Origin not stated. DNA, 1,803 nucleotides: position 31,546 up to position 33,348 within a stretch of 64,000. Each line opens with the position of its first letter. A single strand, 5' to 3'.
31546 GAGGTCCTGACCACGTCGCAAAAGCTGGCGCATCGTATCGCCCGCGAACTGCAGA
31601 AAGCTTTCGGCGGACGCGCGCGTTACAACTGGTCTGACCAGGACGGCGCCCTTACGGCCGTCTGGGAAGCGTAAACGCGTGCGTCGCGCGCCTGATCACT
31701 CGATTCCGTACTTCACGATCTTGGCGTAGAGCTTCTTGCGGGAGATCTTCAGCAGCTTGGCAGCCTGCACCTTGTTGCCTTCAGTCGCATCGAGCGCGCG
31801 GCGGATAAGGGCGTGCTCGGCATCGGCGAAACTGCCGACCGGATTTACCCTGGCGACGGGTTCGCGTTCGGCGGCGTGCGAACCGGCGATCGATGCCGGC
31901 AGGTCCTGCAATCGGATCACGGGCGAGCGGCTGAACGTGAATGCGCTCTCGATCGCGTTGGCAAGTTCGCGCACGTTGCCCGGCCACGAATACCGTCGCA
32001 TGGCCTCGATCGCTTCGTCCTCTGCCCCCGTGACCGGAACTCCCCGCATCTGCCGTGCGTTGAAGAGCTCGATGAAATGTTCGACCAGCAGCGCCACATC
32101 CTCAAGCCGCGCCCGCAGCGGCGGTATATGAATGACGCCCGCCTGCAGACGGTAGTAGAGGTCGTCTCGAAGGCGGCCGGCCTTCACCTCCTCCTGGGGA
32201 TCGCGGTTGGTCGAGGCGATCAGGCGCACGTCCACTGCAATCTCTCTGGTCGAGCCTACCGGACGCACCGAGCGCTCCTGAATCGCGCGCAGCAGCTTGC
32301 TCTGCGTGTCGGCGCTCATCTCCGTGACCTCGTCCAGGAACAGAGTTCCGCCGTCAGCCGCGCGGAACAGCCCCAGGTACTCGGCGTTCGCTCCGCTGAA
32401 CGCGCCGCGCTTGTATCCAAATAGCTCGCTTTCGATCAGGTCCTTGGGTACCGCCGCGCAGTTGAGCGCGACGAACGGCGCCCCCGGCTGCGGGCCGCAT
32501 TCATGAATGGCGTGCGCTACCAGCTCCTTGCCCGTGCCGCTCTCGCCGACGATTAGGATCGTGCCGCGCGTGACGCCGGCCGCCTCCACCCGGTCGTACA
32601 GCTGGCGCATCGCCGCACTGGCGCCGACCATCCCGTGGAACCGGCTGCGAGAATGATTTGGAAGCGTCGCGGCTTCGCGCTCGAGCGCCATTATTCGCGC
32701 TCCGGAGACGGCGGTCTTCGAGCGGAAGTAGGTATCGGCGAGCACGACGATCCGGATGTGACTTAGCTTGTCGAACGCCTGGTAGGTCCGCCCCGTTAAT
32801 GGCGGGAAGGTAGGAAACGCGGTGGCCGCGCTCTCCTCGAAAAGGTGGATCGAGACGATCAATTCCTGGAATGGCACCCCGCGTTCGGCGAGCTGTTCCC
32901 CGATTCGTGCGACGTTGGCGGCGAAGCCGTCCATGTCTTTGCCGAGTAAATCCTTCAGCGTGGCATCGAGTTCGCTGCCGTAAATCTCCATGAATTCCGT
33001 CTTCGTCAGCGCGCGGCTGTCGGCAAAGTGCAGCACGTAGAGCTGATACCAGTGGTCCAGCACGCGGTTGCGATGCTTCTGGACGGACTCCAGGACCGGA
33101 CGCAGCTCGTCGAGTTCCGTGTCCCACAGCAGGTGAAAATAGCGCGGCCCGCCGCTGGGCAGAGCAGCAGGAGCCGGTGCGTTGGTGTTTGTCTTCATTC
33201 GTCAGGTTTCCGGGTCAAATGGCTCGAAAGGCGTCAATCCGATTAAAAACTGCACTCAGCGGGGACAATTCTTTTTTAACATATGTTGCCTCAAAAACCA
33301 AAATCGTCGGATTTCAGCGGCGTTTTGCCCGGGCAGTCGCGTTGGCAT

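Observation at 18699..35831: Cluster of -24/-12 promoter candidates around a sigma-54 activator suggests a local stress/redox regulon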

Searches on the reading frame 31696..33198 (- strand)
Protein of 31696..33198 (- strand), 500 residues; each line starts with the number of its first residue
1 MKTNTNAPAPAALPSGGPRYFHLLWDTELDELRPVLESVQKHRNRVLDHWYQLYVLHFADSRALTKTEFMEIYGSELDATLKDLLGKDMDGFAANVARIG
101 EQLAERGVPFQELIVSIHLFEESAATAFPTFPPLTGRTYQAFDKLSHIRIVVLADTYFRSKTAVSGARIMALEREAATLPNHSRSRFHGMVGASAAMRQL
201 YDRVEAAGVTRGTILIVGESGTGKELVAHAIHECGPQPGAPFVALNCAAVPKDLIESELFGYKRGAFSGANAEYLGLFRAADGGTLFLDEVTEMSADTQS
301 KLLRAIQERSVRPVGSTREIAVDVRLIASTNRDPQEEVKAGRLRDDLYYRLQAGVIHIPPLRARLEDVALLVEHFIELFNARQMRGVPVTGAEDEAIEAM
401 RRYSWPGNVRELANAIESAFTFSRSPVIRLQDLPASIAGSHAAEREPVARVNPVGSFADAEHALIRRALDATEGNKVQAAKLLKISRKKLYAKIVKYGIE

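Call 6: search_protein_families(library=pfam, proteins=[window:31696-33198:-])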
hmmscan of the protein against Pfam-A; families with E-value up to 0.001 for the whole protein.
window:31696-33198:- (500 aa): 8 families
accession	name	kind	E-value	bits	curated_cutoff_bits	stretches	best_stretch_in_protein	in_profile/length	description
PF00158.32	Sigma54_activat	-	3.9e-64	215.8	20.2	1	190-355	1-166/168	Sigma-54 interaction domain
PF25601.1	AAA_lid_14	-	6.3e-23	80.8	27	1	362-446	1-83/87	AAA+ ATPase lid domain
PF14532.12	Sigma54_activ_2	-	7.8e-22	78.4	25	1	191-361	1-138/138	Sigma-54 interaction domain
PF02954.25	HTH_8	-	1.1e-10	41.5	22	1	457-497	2-42/42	Bacterial regulatory protein, Fis family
PF07728.20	AAA_5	-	6.8e-09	36.3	22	1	214-336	2-127/139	AAA domain (dynein-related subfamily)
PF00004.35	AAA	-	5e-05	24.2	21.2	1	214-335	1-112/131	ATPase family associated with various cellular activities (AAA)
PF01078.27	Mg_chelatase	-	0.00021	21.2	20.3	0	276-333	100-159/207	Magnesium chelatase, subunit ChlI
PF07726.17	AAA_3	-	0.0004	20.7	27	0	214-331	2-111/131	ATPase family associated with various cellular activities (AAA)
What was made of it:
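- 31696..33198 (-): Sigma-54 activator (bEBP): a globin-like N-terminal domain (residues 1-190), an AAA+ domain with a GAFSGA loop, and a C-terminal Fis-type HTH. Pfam Sigma54_activat 3.9e-64 and HTH_8 (call 6).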

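Call 15: find_homologous_proteins(query=window:31696-33198:-, max_evalue=1e-30)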
Query window:31696-33198:- (500 aa): 8000 proteins with E <= 1e-30 among 8000 candidates; the best 120 are listed.
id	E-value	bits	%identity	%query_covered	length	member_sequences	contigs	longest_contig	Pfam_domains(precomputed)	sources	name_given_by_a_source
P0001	0.0e+0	1089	99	100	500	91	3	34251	PF00158.33,PF25601.2,PF02954.26,PF00004.36,PF14532.13,PF07728.21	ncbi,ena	-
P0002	0.0e+0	1031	93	100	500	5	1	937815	PF00158.33,PF25601.2,PF02954.26,PF14532.13,PF07728.21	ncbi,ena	-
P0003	4.9e-296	1000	90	100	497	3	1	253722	PF00158.33,PF25601.2,PF02954.26,PF14532.13,PF07728.21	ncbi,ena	-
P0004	6.0e-295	996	93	97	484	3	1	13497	PF00158.33,PF25601.2,PF02954.26,PF14532.13,PF07728.21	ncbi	-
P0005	1.2e-291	985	88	100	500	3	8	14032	PF00158.33,PF25601.2,PF02954.26,PF14532.13,PF07728.21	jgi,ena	-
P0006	2.3e-291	984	88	100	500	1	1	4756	PF00158.33,PF25601.2,PF02954.26,PF14532.13,PF07728.21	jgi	-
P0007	2.9e-291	984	88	100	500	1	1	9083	PF00158.33,PF25601.2,PF02954.26,PF14532.13,PF07728.21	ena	-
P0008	4.7e-288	973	88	100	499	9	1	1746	PF00158.33,PF25601.2,PF02954.26,PF14532.13,PF07728.21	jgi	jgi:transcriptional regulator with PAS, ATPase and Fis domain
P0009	1.6e-283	959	86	100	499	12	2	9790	PF00158.33,PF25601.2,PF02954.26,PF14532.13,PF07728.21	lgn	-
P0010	1.2e-282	956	86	100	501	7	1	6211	PF00158.33,PF25601.2,PF02954.26,PF00004.36,PF14532.13,PF07728.21,PF01078.28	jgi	jgi:two-component system response regulator AtoC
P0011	2.3e-282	955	86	100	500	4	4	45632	PF00158.33,PF25601.2,PF02954.26,PF14532.13,PF07728.21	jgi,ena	-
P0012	6.2e-280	947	85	100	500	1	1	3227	PF00158.33,PF25601.2,PF02954.26,PF14532.13,PF07728.21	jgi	jgi:two-component system, NtrC family, response regulator AtoC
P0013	2.1e-279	945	86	100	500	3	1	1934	PF00158.33,PF25601.2,PF02954.26,PF00004.36,PF14532.13,PF07728.21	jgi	jgi:transcriptional regulator with PAS, ATPase and Fis domain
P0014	1.0e-278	943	84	100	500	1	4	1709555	PF00158.33,PF25601.2,PF02954.26,PF14532.13,PF07728.21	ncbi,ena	ncbi:MAG: sigma-54 dependent transcriptional regulator [Candidatus Binatus sp.]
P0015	3.2e-276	934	84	100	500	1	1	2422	PF00158.33,PF25601.2,PF02954.26,PF14532.13,PF07728.21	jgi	jgi:transcriptional regulator with PAS, ATPase and Fis domain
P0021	1.5e-272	922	86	98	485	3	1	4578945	PF00158.33,PF25601.2,PF02954.26,PF14532.13,PF07728.21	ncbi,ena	-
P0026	3.2e-267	905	82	99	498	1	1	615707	PF00158.33,PF25601.2,PF02954.26,PF14532.13,PF07728.21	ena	-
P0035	1.0e-247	840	76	97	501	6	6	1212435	PF00158.33,PF25601.2,PF02954.26,PF07726.18,PF14532.13,PF07728.21,PF01078.28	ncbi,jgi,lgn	jgi:transcriptional regulator with PAS, ATPase and Fis domain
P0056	3.8e-233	792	71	100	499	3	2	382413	PF00158.33,PF25601.2,PF02954.26,PF14532.13,PF07728.21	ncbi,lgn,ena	-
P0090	1.3e-214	731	68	97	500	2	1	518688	PF00158.33,PF25601.2,PF02954.26,PF14532.13,PF07728.21,PF01078.28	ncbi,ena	-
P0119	3.7e-208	710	65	97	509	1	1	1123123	PF00158.33,PF25601.2,PF02954.26,PF14532.13,PF07728.21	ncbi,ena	-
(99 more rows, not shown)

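Call 17: find_encoding_contigs(protein=P0002, flank=10000, max_places=1)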
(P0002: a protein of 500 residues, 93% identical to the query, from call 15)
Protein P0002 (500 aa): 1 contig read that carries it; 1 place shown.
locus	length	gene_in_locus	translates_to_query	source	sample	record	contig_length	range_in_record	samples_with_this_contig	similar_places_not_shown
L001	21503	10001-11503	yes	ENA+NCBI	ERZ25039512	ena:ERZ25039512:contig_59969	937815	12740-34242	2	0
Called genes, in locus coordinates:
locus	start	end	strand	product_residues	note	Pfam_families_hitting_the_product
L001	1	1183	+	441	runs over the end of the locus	PF00899:ThiF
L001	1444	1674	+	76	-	-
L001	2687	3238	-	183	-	PF20355:DUF6650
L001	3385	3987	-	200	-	PF11848:DUF3368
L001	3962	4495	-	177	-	PF06114:Peptidase_M78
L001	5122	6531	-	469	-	-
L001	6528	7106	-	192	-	-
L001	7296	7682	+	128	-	PF14367:DUF4411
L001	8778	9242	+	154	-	PF13442:Cytochrome_CBB3 (weak)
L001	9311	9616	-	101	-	-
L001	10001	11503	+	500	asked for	PF00158:Sigma54_activat, PF14532:Sigma54_activ_2, PF07728:AAA_5, PF25601:AAA_lid_14, PF02954:HTH_8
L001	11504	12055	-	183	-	-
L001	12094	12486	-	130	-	PF00571:CBS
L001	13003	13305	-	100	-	-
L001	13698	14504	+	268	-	PF00582:Usp, PF00571:CBS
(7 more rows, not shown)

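Call 18: find_encoding_contigs(protein=P0014, flank=10000, max_places=1)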
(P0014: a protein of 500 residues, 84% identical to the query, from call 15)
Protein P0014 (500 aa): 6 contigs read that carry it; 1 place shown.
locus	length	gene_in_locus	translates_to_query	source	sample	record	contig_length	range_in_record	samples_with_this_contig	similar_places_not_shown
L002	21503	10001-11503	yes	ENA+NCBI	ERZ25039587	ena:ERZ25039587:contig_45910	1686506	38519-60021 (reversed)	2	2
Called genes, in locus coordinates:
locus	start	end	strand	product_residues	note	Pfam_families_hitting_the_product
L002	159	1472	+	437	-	PF00860:Xan_ur_permease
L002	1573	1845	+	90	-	-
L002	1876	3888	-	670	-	PF00664:ABC_membrane, PF00005:ABC_tran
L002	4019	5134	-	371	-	-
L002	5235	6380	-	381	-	-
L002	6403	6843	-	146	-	-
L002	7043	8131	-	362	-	PF13623:SurA_N_2, PF13624:SurA_N_3, PF13098:Thioredoxin_2 (weak), PF13462:Thioredoxin_4, PF01323:DSBA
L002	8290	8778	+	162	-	-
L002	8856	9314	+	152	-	PF13442:Cytochrome_CBB3 (weak)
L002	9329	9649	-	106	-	-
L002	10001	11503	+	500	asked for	PF00158:Sigma54_activat, PF14532:Sigma54_activ_2, PF07728:AAA_5, PF25601:AAA_lid_14, PF02954:HTH_8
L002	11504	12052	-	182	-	PF04981:NMD3 (faint)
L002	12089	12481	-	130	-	PF00571:CBS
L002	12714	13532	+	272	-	PF00582:Usp, PF00571:CBS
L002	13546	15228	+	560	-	PF01591:6PF2K (faint), PF13238:AAA_18 (weak), PF13671:AAA_33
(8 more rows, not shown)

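Call 19: find_encoding_contigs(protein=P0035, flank=10000, max_places=1)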
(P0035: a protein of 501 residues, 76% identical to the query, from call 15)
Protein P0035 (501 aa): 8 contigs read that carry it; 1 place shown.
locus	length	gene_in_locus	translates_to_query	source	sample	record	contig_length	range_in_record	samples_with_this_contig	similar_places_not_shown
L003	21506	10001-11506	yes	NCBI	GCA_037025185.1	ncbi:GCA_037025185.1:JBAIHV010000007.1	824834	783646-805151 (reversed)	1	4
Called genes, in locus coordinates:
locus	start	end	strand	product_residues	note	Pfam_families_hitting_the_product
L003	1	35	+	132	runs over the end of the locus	-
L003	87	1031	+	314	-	PF13793:Pribosyltran_N, PF00156:Pribosyltran, PF14572:Pribosyl_synth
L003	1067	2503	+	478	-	PF01139:RtcB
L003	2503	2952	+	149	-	PF01951:Archease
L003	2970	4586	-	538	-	PF00118:Cpn60_TCP1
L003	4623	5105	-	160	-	PF00571:CBS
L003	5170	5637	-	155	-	PF27746:Small_heat_shock_put (weak), PF00011:HSP20, PF17886:ArsA_HSP20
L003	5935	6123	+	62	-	-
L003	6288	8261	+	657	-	PF06480:FtsH_ext, PF13191:AAA_16 (faint), PF00004:AAA, PF07728:AAA_5 (weak), PF17862:AAA_lid_3, PF01434:Peptidase_M41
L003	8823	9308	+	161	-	PF00582:Usp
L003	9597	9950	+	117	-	-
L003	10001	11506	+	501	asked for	PF07726:AAA_3 (faint), PF00158:Sigma54_activat, PF01078:Mg_chelatase (faint), PF14532:Sigma54_activ_2, PF07728:AAA_5, PF25601:AAA_lid_14, PF02954:HTH_8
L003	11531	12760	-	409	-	PF02771:Acyl-CoA_dh_N, PF02770:Acyl-CoA_dh_M, PF00441:Acyl-CoA_dh_1, PF22924:ACOX_C_alpha1, PF08028:Acyl-CoA_dh_2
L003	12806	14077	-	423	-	PF21269:TreT_GT1, PF00534:Glycos_transf_1, PF13692:Glyco_trans_1_4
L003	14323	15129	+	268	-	PF00582:Usp, PF00571:CBS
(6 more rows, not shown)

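Call 20: find_encoding_contigs(protein=P0021, flank=10000, max_places=1)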
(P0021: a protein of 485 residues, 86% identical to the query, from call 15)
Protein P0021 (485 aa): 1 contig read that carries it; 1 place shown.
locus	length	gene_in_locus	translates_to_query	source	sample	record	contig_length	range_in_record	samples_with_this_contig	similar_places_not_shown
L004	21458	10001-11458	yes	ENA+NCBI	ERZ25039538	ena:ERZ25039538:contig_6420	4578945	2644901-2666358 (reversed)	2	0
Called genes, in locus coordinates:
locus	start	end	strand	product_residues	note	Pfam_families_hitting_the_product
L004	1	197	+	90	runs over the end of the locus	-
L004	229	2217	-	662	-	PF00664:ABC_membrane, PF00005:ABC_tran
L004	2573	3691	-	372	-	-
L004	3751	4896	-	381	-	-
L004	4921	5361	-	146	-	-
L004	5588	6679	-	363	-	PF13623:SurA_N_2, PF13624:SurA_N_3, PF13098:Thioredoxin_2, PF13462:Thioredoxin_4, PF01323:DSBA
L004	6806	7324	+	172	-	-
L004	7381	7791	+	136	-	PF13442:Cytochrome_CBB3 (weak)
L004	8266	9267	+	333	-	PF01436:NHL (faint)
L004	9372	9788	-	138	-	-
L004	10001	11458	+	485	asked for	PF00158:Sigma54_activat, PF14532:Sigma54_activ_2, PF07728:AAA_5, PF25601:AAA_lid_14, PF02954:HTH_8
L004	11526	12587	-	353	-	PF01738:DLH, PF02129:Peptidase_S15, PF20434:BD-FAE, PF00561:Abhydrolase_1 (weak), PF12697:Abhydrolase_6, PF00326:Peptidase_S9, PF05448:AXE1 (weak), PF08840:BAAT_C (weak), +2 more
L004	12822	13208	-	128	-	PF00571:CBS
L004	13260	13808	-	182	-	-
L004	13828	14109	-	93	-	PF00571:CBS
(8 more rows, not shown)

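Call 21: find_encoding_contigs(protein=P0026, flank=10000, max_places=1)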
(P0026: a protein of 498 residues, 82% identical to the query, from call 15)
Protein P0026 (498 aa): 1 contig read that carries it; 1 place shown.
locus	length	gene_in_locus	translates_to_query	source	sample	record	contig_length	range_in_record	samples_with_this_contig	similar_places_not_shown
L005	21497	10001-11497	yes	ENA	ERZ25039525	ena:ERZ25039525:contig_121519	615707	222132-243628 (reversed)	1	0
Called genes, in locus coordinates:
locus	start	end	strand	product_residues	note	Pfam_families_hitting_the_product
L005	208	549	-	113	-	-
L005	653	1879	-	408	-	PF00108:Thiolase_N, PF02801:Ketoacyl-synt_C (faint), PF00109:ketoacyl-synt, PF08545:ACP_syn_III (faint), PF02803:Thiolase_C, PF22691:Thiolase_C_1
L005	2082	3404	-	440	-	PF02771:Acyl-CoA_dh_N, PF02770:Acyl-CoA_dh_M, PF00441:Acyl-CoA_dh_1, PF22924:ACOX_C_alpha1 (weak), PF08028:Acyl-CoA_dh_2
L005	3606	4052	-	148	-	-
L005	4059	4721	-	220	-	-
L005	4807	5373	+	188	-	PF02775:TPP_enzyme_C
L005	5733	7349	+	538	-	PF03007:WS_DGAT_cat, PF00668:Condensation (weak), PF06974:WS_DGAT_C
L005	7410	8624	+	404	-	PF02771:Acyl-CoA_dh_N, PF02770:Acyl-CoA_dh_M, PF00441:Acyl-CoA_dh_1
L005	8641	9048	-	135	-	-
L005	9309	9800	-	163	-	-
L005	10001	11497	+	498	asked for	PF00158:Sigma54_activat, PF14532:Sigma54_activ_2, PF07728:AAA_5, PF25601:AAA_lid_14, PF02954:HTH_8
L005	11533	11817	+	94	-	-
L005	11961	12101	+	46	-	-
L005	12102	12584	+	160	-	PF13473:Cupredoxin_1 (weak), PF00116:COX2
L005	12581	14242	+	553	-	PF00115:COX1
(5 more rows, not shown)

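Call 22: find_encoding_contigs(protein=P0056, flank=10000, max_places=1)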
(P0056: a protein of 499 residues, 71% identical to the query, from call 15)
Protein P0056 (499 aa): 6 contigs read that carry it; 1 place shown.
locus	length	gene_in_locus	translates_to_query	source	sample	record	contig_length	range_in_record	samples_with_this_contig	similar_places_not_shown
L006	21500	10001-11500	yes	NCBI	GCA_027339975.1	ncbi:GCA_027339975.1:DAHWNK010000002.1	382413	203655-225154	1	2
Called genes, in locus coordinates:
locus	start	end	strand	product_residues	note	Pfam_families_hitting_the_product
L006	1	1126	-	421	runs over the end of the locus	PF02771:Acyl-CoA_dh_N, PF02770:Acyl-CoA_dh_M, PF00441:Acyl-CoA_dh_1, PF08028:Acyl-CoA_dh_2, PF22924:ACOX_C_alpha1 (weak)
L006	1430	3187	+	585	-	PF02776:TPP_enzyme_N, PF00205:TPP_enzyme_M, PF02775:TPP_enzyme_C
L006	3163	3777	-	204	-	-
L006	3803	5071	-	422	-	PF07992:Pyr_redox_2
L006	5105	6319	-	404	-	PF02771:Acyl-CoA_dh_N, PF02770:Acyl-CoA_dh_M, PF00441:Acyl-CoA_dh_1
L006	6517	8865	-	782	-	PF00690:Cation_ATPase_N, PF00122:E1-E2_ATPase, PF00702:Hydrolase, PF08282:Hydrolase_3 (faint)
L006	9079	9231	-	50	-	-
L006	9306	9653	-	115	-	-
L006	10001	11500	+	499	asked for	PF00158:Sigma54_activat, PF14532:Sigma54_activ_2, PF07728:AAA_5, PF25601:AAA_lid_14, PF02954:HTH_8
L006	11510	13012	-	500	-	PF02885:Glycos_trans_3N, PF00591:Glycos_transf_3, PF07831:PYNP_C (weak)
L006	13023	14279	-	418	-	PF00753:Lactamase_B (faint), PF12706:Lactamase_B_2 (weak), PF10996:Beta-Casp, PF07521:RMMBL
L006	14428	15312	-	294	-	PF13793:Pribosyltran_N, PF00156:Pribosyltran, PF14681:UPRTase (weak), PF14572:Pribosyl_synth (weak)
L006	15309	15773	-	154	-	-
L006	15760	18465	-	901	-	PF00690:Cation_ATPase_N, PF00122:E1-E2_ATPase, PF00702:Hydrolase, PF13246:Cation_ATPase, PF00689:Cation_ATPase_C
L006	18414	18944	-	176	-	-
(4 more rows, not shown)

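Call 23: find_encoding_contigs(protein=P0090, flank=10000, max_places=1)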
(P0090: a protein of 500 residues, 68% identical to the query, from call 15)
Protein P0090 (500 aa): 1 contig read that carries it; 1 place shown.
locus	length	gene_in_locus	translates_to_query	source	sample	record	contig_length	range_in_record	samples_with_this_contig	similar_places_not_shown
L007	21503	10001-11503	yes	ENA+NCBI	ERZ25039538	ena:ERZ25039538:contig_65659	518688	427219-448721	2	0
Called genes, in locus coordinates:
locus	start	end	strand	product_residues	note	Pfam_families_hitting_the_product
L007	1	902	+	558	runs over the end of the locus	PF07969:Amidohydro_3, PF01979:Amidohydro_1 (weak)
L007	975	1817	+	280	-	PF00296:Bac_luciferase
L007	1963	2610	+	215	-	PF01641:SelR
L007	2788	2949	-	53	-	-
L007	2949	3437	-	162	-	-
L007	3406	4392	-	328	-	-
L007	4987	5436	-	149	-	PF12172:zf-ChsH2, PF01796:OB_ChsH2_C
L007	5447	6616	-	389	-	PF22691:Thiolase_C_1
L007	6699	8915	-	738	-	PF00989:PAS (faint), PF13188:PAS_8 (faint), PF13426:PAS_9 (weak), PF00512:HisKA, PF02518:HATPase_c, PF00072:Response_reg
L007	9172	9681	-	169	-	-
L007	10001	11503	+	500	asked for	PF01078:Mg_chelatase (faint), PF00158:Sigma54_activat, PF14532:Sigma54_activ_2, PF07728:AAA_5, PF25601:AAA_lid_14, PF02954:HTH_8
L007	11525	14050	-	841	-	PF00690:Cation_ATPase_N (weak), PF00122:E1-E2_ATPase, PF00702:Hydrolase, PF13246:Cation_ATPase, PF00689:Cation_ATPase_C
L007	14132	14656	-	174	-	-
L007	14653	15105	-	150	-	PF00571:CBS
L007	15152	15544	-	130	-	PF00571:CBS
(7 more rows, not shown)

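Call 24: find_encoding_contigs(protein=P0119, flank=10000, max_places=1)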
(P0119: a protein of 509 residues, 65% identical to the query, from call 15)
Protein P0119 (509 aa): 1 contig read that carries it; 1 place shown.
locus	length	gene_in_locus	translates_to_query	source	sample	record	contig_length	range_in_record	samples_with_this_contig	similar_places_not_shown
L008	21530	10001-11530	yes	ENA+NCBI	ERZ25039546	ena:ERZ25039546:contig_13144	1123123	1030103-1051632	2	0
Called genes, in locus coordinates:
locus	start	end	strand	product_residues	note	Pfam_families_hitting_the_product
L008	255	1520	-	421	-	PF11453:DUF2950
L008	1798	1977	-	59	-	PF05532:CsbD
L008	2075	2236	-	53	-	-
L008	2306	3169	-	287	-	PF00027:cNMP_binding (weak), PF13545:HTH_Crp_2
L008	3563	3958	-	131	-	PF04972:BON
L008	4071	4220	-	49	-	-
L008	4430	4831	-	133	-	-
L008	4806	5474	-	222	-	PF00005:ABC_tran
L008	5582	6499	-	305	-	PF06472:ABC_membrane_2, PF00664:ABC_membrane, PF05992:SbmA_BacA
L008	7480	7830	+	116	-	-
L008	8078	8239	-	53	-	-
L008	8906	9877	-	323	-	PF01814:Hemerythrin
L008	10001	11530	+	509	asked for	PF00158:Sigma54_activat, PF14532:Sigma54_activ_2, PF07728:AAA_5, PF25601:AAA_lid_14, PF02954:HTH_8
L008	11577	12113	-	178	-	PF01243:PNPOx_N (weak), PF12900:Pyridox_ox_2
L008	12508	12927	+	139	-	PF10025:DUF2267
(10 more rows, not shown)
